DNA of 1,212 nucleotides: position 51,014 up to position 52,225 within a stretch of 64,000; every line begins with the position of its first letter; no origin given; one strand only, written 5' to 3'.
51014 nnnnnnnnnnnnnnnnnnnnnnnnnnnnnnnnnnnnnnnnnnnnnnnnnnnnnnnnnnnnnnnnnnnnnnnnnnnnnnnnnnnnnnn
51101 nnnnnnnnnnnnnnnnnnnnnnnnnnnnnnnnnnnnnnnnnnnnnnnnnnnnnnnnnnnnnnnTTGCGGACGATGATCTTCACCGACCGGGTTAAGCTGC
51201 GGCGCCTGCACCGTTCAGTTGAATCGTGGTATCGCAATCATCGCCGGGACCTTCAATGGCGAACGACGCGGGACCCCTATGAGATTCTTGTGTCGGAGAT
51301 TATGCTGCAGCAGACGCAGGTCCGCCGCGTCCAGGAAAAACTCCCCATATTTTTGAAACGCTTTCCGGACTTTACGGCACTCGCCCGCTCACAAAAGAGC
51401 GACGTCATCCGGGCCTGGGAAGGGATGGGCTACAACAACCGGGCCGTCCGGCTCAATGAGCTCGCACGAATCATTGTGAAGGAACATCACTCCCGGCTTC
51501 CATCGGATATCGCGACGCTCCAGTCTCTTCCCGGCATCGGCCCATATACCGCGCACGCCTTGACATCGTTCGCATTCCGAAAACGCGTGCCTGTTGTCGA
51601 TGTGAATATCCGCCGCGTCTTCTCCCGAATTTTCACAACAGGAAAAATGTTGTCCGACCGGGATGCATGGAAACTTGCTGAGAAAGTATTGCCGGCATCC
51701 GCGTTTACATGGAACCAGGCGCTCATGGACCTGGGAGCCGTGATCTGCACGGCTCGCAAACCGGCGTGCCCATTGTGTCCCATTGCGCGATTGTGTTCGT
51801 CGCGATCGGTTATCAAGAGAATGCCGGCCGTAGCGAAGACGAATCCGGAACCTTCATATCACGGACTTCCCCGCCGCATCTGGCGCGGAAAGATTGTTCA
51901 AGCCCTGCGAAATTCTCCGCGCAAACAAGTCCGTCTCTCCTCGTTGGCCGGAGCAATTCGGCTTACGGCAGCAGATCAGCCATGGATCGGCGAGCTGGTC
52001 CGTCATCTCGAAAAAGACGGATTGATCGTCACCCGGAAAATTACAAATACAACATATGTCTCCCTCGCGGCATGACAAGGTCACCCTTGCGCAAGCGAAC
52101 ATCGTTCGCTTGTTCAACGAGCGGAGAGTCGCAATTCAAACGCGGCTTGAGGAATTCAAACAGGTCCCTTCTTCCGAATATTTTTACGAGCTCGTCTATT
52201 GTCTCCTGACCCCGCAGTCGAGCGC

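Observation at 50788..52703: All three functions of the 8-oxoguanine (GO) repair system in one overlapping operon, with a domain-swapped MutY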

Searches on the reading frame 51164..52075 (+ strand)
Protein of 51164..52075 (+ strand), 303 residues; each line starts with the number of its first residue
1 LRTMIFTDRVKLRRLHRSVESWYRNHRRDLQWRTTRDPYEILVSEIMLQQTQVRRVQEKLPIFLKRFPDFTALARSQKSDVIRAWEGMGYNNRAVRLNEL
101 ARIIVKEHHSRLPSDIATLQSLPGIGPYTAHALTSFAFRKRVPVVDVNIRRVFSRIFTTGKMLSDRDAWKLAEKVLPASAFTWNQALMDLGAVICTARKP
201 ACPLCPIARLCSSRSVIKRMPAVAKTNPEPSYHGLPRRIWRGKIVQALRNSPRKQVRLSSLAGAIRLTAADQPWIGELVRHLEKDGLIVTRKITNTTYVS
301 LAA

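Call 3: search_protein_families(library=pfam, proteins=[window:51164-52075:+], max_evalue=0.01)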
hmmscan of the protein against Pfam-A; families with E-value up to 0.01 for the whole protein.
window:51164-52075:+ (303 aa): 3 families
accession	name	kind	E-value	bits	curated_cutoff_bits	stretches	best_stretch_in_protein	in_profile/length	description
PF00730.31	HhH-GPD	-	6e-17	62.4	26.2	1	43-172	1-102/108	HhH-GPD superfamily base excision DNA repair protein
PF00633.29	HHH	-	8.7e-06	25.8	24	1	111-136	5-30/30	Helix-hairpin-helix motif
PF10576.14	EndIII_4Fe-2S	-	0.00027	21.5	20.5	1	195-211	1-17/17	Iron-sulfur binding domain of endonuclease III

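Call 4: search_protein_families(library=ncbifam, proteins=[window:51164-52075:+], max_evalue=0.01)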
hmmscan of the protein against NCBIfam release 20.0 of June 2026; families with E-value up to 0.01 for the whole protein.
window:51164-52075:+ (303 aa): 6 families
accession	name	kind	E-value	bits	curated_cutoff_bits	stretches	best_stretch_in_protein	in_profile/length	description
TIGR01084.1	mutY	equivalog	1.6e-64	218.1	286.5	1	15-223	2-220/277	A/G-specific adenine glycosylase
NF008132.0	PRK10880.1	equivalog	3.8e-49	167.6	427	1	15-214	7-212/351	A/G-specific adenine glycosylase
NF010488.0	PRK13910.1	equivalog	7.4e-40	137.1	471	1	46-216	1-172/290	adenine-specific DNA glycosylase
TIGR01083.1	nth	equivalog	7.4e-23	81.2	211.7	1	15-202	7-192/192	endonuclease III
NF007978.0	PRK10702.1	equivalog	4.6e-13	49.3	405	1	90-214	82-206/211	endonuclease III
NF053634.1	MonDNAglycDR2438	equivalog_domain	1.8e-09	37.5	400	1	33-215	15-208/219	monofunctional DNA glycosylase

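Call 5: find_homologous_proteins(query=window:51164-52075:+)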
Query window:51164-52075:+ (303 aa): 7862 proteins with E <= 0.001 among 8000 candidates; the best 120 are listed.
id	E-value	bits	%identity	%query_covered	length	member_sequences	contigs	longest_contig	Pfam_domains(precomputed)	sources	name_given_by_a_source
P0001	2.2e-195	665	99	99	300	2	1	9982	PF00730.32,PF00633.30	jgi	-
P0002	3.8e-160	550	82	99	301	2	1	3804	PF00730.32,PF00633.30,PF10576.15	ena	-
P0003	3.3e-110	386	59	99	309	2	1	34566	PF00730.32,PF00633.30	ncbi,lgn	-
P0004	7.4e-108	378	57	99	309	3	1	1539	PF00730.32,PF00633.30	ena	-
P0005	1.1e-107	378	59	98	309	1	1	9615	PF00730.32,PF10576.15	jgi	jgi:A/G-specific adenine glycosylase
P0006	1.6e-105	371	57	97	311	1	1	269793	PF00730.32,PF00633.30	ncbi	-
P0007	1.3e-104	368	55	96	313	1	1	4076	PF00730.32,PF00633.30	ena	-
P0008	2.1e-104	367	56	99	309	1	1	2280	PF00730.32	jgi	jgi:A/G-specific adenine glycosylase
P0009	3.2e-104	366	56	99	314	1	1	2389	PF00730.32,PF00633.30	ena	-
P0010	5.5e-104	365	56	97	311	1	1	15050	PF00730.32,PF00633.30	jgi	jgi:A/G-specific adenine glycosylase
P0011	5.8e-104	365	56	98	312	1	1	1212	PF00730.32,PF10576.15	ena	-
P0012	1.8e-103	364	55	97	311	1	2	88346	PF00730.32,PF00633.30,PF10576.15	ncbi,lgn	-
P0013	2.0e-102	360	55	99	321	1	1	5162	PF00730.32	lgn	-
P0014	2.6e-102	360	57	92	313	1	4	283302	PF00730.32,PF00633.30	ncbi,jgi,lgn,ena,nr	ncbi:MAG TPA: A/G-specific adenine glycosylase [Bacteroidota bacterium]|nr:A/G-specific adenine glyc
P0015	1.5e-101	357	54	98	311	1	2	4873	PF00730.32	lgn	-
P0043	1.4e-95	338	53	95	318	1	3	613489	PF00730.32,PF10576.15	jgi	jgi:A/G-specific adenine glycosylase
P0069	1.8e-92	328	50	95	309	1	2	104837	PF00730.32,PF00633.30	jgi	jgi:A/G-specific adenine glycosylase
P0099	1.1e-86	309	50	93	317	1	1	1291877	PF00730.32,PF00633.30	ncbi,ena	-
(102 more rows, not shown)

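Call 9: find_related_loci(query=A1, collection=genome_contigs, flank=6000)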
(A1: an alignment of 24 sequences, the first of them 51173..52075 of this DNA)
Query A1 (300 aa) in genome_contigs; peptide patterns used: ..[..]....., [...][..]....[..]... (x = any residue, [..] = any of these).
600 stretches matched a pattern (row limit reached: there are more); 599 encode a relative of the query (tblastn E <= 1e-3); the best 80 are kept; 80 distinct loci.
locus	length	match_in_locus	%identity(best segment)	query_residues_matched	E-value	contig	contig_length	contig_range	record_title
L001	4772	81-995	52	5-299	2e-96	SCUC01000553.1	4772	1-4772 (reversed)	MAG: Bacteroidetes bacterium isolate FW602_bin.19 FW602_bin.19-104052-1, whole genome shotgun sequence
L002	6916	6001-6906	48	7-285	2e-82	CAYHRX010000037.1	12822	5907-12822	MAG TPA_asm: uncultured Chitinophagales bacterium isolate ERP119705_co14_37 genome assembly, contig: NODE_6112_length_12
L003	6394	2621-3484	45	5-285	2e-74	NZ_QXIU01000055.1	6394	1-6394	Candidatus Cryosericum odellii strain SMC5 SMC5_55, whole genome shotgun sequence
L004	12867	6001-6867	44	19-285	8e-65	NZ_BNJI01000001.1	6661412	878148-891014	Ktedonobacter sp. SOSP1-85 sequence1, whole genome shotgun sequence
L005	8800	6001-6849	42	18-289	3e-64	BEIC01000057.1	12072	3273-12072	Bacterium HR26 DNA, contig: NODE_1516_57, isolate: HRbin26, whole genome shotgun sequence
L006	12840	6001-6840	51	12-285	4e-84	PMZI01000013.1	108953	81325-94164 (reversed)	MAG: Ignavibacteriae bacterium isolate fen_1268 73.20110800_E3D.28_contig_2858, whole genome shotgun sequence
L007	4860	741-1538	45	11-289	1e-58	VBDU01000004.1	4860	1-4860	MAG: Chloroflexi bacterium isolate CF_8 14_1009_13_30cm_scaffold_23875_e:610, whole genome shotgun sequence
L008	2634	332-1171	44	3-285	1e-58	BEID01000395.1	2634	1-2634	Bacterium HR27 DNA, contig: NODE_10099_395, isolate: HRbin27, whole genome shotgun sequence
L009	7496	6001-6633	48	11-216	9e-57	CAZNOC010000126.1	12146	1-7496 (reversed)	MAG TPA_asm: uncultured Bifidobacteriaceae bacterium isolate SRP072547_co1_68 genome assembly, contig: NODE_9752_length_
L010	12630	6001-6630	43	8-219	3e-56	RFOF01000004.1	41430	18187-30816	MAG: Alphaproteobacteria bacterium isolate WB4_3_0983 contig_100_3, whole genome shotgun sequence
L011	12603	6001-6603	46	11-212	2e-56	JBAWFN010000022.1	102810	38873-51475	MAG: Terriglobales bacterium isolate MFD01509_ilm_asm_bin21 k127_4347, whole genome shotgun sequence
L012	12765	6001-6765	43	16-285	2e-56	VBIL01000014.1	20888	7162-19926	MAG: Chloroflexi bacterium isolate CF_129 14_1009_12_30cm_scaffold_3709, whole genome shotgun sequence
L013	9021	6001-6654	41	1-211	7e-56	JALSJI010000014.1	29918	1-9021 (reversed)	MAG: Sulfurovum sp. isolate 354-166_metabat2_scaf2bin.082 354-166_scaffold_1378_c1, whole genome shotgun sequence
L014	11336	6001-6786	40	8-260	1e-55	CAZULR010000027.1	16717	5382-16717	MAG TPA_asm: uncultured Acidimicrobiaceae bacterium isolate binchicken_co162_57 genome assembly, contig: NODE_7938_lengt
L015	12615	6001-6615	45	12-211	4e-55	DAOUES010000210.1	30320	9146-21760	MAG TPA_asm: Anaerolineae bacterium isolate N6_304 k139_401206, whole genome shotgun sequence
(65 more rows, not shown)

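Call 13: find_encoding_contigs(protein=P0001, flank=6000, max_places=4)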
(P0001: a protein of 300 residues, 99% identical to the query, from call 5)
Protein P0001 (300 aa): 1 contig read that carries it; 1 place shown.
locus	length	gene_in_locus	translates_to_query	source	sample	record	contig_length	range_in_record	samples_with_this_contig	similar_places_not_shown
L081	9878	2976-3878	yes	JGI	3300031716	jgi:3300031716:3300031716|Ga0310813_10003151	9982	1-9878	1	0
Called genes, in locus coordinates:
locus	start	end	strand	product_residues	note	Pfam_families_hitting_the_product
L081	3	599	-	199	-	?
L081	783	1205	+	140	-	PF00472:RF-1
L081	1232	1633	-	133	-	-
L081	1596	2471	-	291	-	PF02511:Thy1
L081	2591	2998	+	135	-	PF00293:NUDIX, PF14815:NUDIX_4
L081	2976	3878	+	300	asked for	PF00730:HhH-GPD, PF00633:HHH (weak)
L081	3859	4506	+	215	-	PF22175:Ogg-HhH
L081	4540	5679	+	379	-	PF03435:Sacchrp_dh_NADP, PF16653:Sacchrp_dh_C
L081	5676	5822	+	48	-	-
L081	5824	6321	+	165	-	PF04461:YajQ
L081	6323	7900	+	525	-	PF01520:Amidase_3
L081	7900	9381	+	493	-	PF00672:HAMP, PF00512:HisKA, PF02518:HATPase_c, PF13581:HATPase_c_2 (weak)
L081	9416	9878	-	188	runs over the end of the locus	?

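Call 14: find_encoding_contigs(protein=P0099, flank=6000, max_places=3)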
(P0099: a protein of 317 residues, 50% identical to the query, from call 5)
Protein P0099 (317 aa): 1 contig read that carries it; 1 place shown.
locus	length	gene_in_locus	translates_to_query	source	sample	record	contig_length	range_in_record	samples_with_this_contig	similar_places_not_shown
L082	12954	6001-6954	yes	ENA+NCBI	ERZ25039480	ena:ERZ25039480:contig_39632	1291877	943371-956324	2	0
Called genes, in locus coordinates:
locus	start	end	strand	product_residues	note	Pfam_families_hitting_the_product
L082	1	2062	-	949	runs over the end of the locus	PF17757:UvrB_inter, PF02559:CarD_TRCF_RID, PF04851:ResIII, PF00270:DEAD, PF00271:Helicase_C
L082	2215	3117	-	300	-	PF00027:cNMP_binding, PF06210:DUF1003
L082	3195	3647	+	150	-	PF00472:RF-1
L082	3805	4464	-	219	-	PF01797:Y1_Tnp (faint)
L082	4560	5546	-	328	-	PF02511:Thy1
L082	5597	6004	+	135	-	PF00293:NUDIX, PF14815:NUDIX_4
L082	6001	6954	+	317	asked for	PF00730:HhH-GPD, PF00633:HHH (weak)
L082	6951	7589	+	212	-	PF22175:Ogg-HhH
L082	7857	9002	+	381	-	PF01408:GFO_IDH_MocA (faint), PF01488:Shikimate_DH, PF03435:Sacchrp_dh_NADP, PF16653:Sacchrp_dh_C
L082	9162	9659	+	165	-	PF04461:YajQ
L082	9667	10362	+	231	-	-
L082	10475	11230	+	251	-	PF01520:Amidase_3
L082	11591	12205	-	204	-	PF01545:Cation_efflux (weak)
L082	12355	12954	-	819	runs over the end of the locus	PF13620:CarboxypepD_reg, PF13715:CarbopepD_reg_2 (weak)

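Call 15: predict_structure(alignment_id=A1)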
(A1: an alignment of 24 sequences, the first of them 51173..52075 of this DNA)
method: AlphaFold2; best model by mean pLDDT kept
length: 300 residues; sequences in the alignment: 24
mean_pLDDT: 90.2   pTM: 0.67
mean pLDDT of the five models: 90.2, 89.5, 88.8, 88.7, 88.1
residues with pLDDT >= 90: 210; 70-90: 72; 50-70: 10; < 50: 8
segments of 3 or more residues with pLDDT < 50: 216-222
pLDDT, mean of each block of 10 residues (from residue 1): 76 94 91 96 91 95 98 97 90 97 97 97 96 96 95 86 95 94 95 85 84 52 73 91 90 89 89 93 93 91
secondary structure, 60 per line:
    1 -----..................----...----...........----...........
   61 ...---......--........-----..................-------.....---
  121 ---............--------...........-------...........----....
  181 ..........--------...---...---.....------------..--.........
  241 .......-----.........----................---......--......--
elements in order: H6-23 H35-45 H50-63 H67-72 H75-82 H88-105 H113-117 H124-135 H144-154 H162-172 H177-190 H211-215 H234-247 H255-261 H266-281 E285-290 E293-298

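Call 19: fold_search(model_id=the predicted structure, library=pdb)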
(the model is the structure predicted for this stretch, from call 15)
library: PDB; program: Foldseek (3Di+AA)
matches with E <= 10: 1149; with E <= 0.001: 76
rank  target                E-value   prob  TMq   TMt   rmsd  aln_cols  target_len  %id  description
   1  9bs2_A                2.6e-16  1.00  0.65  0.56   2.6       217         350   35  Glycosylase MutY variant R149Q in complex with DNA containing d(8-oxo-G) paired with a product analog (THF) to 1.51 A  (released 2024-10-30)
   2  3g0q_A                4.4e-16  1.00  0.65  0.57   2.6       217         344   35  Crystal Structure of MutY bound to its inhibitor DNA (released 2009-11-17)
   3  5kn9_A                6.4e-16  1.00  0.66  0.88   2.6       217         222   34  MutY N-terminal domain in complex with DNA containing an intrahelical oxoG:A base-pair (released 2017-02-08)
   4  8dw4_A                7.1e-16  1.00  0.65  0.57   2.6       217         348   35  Glycosylase MutY variant N146S in complex with DNA containing d(8-oxo-G) paired with an abasic site product (AP) gener (released 2022-11-30)
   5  8dwe_D                7.4e-16  1.00  0.67  0.58   2.6       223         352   35  Adenine glycosylase MutY variant E43Q in complex with DNA containing d(8-oxo-G) paired with substrate purine (released 2023-08-09)
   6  8dw0_A                9.4e-16  1.00  0.66  0.56   2.6       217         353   34  Glycosylase MutY variant N146S in complex with DNA containing d(8-oxo-G) paired with an enzyme-generated abasic site ( (released 2022-11-30)
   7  8dwd_A                1.2e-15  1.00  0.66  0.57   2.5       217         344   35  Adenine glycosylase MutY variant E43S in complex with DNA containing d(8-oxo-G) paired with an AP site generated by th (released 2023-08-09)
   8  1rrs_A                1.3e-15  1.00  0.65  0.57   2.6       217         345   35  MutY adenine glycosylase in complex with DNA containing an abasic site (released 2004-02-17)
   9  3n5n_X                1.4e-15  1.00  0.67  0.74   2.1       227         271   36  Crystal structure analysis of the catalytic domain and interdomain connector of human MutY homologue (released 2010-11-10)
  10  6q0c_A                1.5e-15  1.00  0.66  0.57   2.6       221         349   35  MutY adenine glycosylase bound to DNA containing a transition state analog (1N) paired with undamaged dG (released 2019-08-28)
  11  8fay_A                1.9e-15  1.00  0.66  0.51   2.4       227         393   36  Human MUTYH adenine glycosylase bound to DNA containing a transition state analog (1N) paired with d(8-oxo-G) (released 2024-05-29)
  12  8dw7_D                2.0e-15  1.00  0.67  0.58   2.6       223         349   35  DNA glycosylase MutY variant N146S in complex with DNA containing the transition state analog 1N paired with d(8-oxo-G (released 2022-11-30)
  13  8dvy_A                2.1e-15  1.00  0.65  0.56   2.6       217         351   35  DNA glycosylase MutY variant N146S in complex with DNA containing d(8-oxo-G) paired with an enzyme-generated abasic si (released 2022-11-30)
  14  5kn8_A                2.7e-15  1.00  0.65  0.87   2.6       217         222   35  MutY N-terminal domain in complex with undamaged DNA (released 2017-02-08)
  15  8dw7_A                2.7e-15  1.00  0.67  0.57   2.6       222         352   35  DNA glycosylase MutY variant N146S in complex with DNA containing the transition state analog 1N paired with d(8-oxo-G (released 2022-11-30)
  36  1kea                  1.8e-13  1.00  0.66  0.89   1.8       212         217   33  STRUCTURE OF A THERMOSTABLE THYMINE-DNA GLYCOSYLASE (released 2002-01-23)
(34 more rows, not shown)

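Call 41: search_solved_structures(query=A1, max_evalue=1e-10, show_alignments=0)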
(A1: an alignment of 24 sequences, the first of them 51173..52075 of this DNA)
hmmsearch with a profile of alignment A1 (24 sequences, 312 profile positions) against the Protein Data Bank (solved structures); distinct sequences matched with E-value up to 1e-10: 33.
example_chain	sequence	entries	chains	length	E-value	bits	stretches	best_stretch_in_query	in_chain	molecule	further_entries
4yoq_A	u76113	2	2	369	9.3e-64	218.5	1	8-223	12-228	A/G-specific adenine glycosylase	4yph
3g0q_A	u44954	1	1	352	1.9e-63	217.5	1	10-223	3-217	A/G-specific adenine glycosylase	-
6q0c_A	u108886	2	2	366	2.5e-63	217.1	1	8-223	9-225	A/G-specific adenine glycosylase | Adenine DNA glycosylase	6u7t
5kn8_A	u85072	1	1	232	4.9e-63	216.1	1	7-214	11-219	Adenine DNA glycosylase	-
1rrq_A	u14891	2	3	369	7.6e-63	215.5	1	8-223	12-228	MutY | A/G-specific adenine glycosylase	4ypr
8dwe_A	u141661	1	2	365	1.7e-62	214.4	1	8-223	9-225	Adenine DNA glycosylase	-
1rrs_A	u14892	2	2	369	2.1e-62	214.1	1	8-223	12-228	MutY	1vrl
9bs2_A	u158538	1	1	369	2.2e-62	214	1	8-223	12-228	Adenine DNA glycosylase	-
8dwd_A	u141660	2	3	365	2.6e-62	213.8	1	8-223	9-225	Adenine DNA glycosylase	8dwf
8dvp_A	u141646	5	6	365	3.3e-62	213.4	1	8-223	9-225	Adenine DNA glycosylase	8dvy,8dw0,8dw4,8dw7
5kn9_A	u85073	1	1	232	4.9e-62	212.9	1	7-214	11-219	Adenine DNA glycosylase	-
3n5n_X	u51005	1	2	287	4.1e-61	209.9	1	7-222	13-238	A/G-specific adenine DNA glycosylase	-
8fay_A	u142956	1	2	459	1.5e-60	208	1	7-222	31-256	Adenine DNA glycosylase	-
7ef9_A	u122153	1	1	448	5.8e-60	206.1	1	7-221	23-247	Adenine DNA glycosylase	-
7ef8_A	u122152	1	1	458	6e-60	206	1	7-221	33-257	Adenine DNA glycosylase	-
1kea_A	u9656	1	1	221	2.9e-53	184.1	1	3-214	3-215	Possible G-T mismatches repair enzyme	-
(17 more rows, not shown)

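Call 65: search_protein_families(library=pfam, alignment_id=A6, max_evalue=0.0001)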
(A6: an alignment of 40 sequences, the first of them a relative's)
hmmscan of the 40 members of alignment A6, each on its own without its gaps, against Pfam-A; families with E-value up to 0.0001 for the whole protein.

A. member 1, L003:304-2388:+ (694 aa): 5 families
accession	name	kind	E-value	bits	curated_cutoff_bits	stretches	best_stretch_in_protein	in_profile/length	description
PF07833.16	Cu_amine_oxidN1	-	6.1e-34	116.7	24.2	2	579-685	1-103/108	Copper amine oxidase N-terminal domain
PF15902.12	Sortilin-Vps10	-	8.9e-30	104.3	33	2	207-290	3-85/446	Sortilin, neurotensin receptor 3,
PF18998.6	Flg_new_2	-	2.2e-14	53.6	23.6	1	495-564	2-72/73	Divergent InlB B-repeat domain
PF19755.4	DUF6242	-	1e-07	32.5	29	0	203-261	163-217/217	Domain of unknown function (DUF6242)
PF14870.12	PSII_BNR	-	8.3e-07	29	27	0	345-454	40-142/303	Photosynthesis system II assembly factor YCF48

B. families by the number of members that match (of 40 scanned): 58 families (the first 25 are shown)
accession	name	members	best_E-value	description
PF02861.25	Clp_N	2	4e-37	Clp amino terminal domain, pathogenicity island component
PF17871.7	AAA_lid_9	2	9.2e-35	AAA lid domain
PF02777.23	Sod_Fe_C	2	5.5e-25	Iron/manganese superoxide dismutases, C-terminal domain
PF03449.20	GreA_GreB_N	2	3.1e-24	Transcription elongation factor, N-terminal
PF00004.35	AAA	2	5.5e-23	ATPase family associated with various cellular activities (AAA)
PF01272.25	GreA_GreB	2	6.3e-22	Transcription elongation factor, GreA/GreB, C-term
PF13191.12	AAA_16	2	7.4e-14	AAA ATPase domain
PF13401.12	AAA_22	2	9.7e-12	AAA domain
PF00081.27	Sod_Fe_N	2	6.5e-09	Iron/manganese superoxide dismutases, alpha-hairpin domain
PF01637.24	ATPase_2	2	1.8e-06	ATPase domain predominantly from Archaea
PF07724.20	AAA_2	1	2.7e-70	AAA domain (Cdc48 subfamily)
PF20181.5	DUF6544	1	2.5e-56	Family of unknown function (DUF6544)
PF02261.22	Asp_decarbox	1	8.9e-54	Aspartate decarboxylase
PF21900.3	DUF6920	1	3.3e-52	Family of unknown function (DUF6920)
PF08494.16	DEAD_assoc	1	1.4e-48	DEAD/H associated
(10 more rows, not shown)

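Call 85: find_encoding_contigs(protein=P0043, flank=3000, max_places=2)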
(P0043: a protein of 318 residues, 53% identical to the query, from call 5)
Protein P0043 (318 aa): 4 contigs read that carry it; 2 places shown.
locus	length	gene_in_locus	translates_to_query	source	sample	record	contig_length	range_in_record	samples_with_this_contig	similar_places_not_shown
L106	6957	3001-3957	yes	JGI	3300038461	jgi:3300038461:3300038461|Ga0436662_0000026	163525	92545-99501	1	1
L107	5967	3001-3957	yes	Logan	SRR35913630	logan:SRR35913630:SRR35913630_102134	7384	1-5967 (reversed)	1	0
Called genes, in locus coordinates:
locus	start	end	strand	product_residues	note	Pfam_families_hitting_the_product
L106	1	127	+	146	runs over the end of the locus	PF00472:RF-1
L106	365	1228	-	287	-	PF02511:Thy1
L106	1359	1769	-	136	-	-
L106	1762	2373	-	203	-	PF01909:NTP_transf_2 (weak), PF18765:Polbeta (weak)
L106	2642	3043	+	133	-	PF00293:NUDIX, PF14815:NUDIX_4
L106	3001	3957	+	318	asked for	PF00730:HhH-GPD, PF10576:EndIII_4Fe-2S (weak)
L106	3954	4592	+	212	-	PF22175:Ogg-HhH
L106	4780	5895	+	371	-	PF03435:Sacchrp_dh_NADP, PF16653:Sacchrp_dh_C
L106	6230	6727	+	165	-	PF04461:YajQ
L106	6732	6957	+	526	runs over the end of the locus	PF01520:Amidase_3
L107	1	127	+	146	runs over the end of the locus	PF00472:RF-1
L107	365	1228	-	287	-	PF02511:Thy1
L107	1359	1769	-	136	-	-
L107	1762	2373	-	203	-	PF01909:NTP_transf_2 (weak), PF18765:Polbeta (weak)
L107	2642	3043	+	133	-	PF00293:NUDIX, PF14815:NUDIX_4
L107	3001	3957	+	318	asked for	PF00730:HhH-GPD, PF10576:EndIII_4Fe-2S (weak)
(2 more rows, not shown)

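Call 86: find_encoding_contigs(protein=P0014, flank=3000, max_places=2)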
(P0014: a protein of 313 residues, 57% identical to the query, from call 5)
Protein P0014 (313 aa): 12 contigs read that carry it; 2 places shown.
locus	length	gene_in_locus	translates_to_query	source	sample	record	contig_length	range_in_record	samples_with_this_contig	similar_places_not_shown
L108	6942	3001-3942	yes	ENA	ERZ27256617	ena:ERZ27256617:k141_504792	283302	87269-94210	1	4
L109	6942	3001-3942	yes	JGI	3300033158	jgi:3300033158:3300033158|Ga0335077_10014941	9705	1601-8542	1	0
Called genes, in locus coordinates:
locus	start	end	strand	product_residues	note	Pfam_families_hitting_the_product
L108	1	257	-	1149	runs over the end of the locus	PF17757:UvrB_inter, PF02559:CarD_TRCF_RID, PF00270:DEAD, PF04851:ResIII, PF00271:Helicase_C, PF03461:TRCF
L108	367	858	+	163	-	PF00472:RF-1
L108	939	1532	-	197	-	PF07617:DUF1579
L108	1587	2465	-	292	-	PF02511:Thy1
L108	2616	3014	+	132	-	PF00293:NUDIX, PF13869:NUDIX_2 (weak), PF14815:NUDIX_4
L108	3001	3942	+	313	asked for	PF00730:HhH-GPD, PF00633:HHH (weak)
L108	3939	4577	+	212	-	PF22175:Ogg-HhH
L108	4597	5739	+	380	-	PF01488:Shikimate_DH (weak), PF03435:Sacchrp_dh_NADP, PF16653:Sacchrp_dh_C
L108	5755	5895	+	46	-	-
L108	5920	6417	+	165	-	PF04461:YajQ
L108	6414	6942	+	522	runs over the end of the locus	PF01520:Amidase_3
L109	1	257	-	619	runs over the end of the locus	?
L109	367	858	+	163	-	PF00472:RF-1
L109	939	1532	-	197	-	PF07617:DUF1579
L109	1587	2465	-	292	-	PF02511:Thy1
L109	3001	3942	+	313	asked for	PF00730:HhH-GPD, PF00633:HHH (weak)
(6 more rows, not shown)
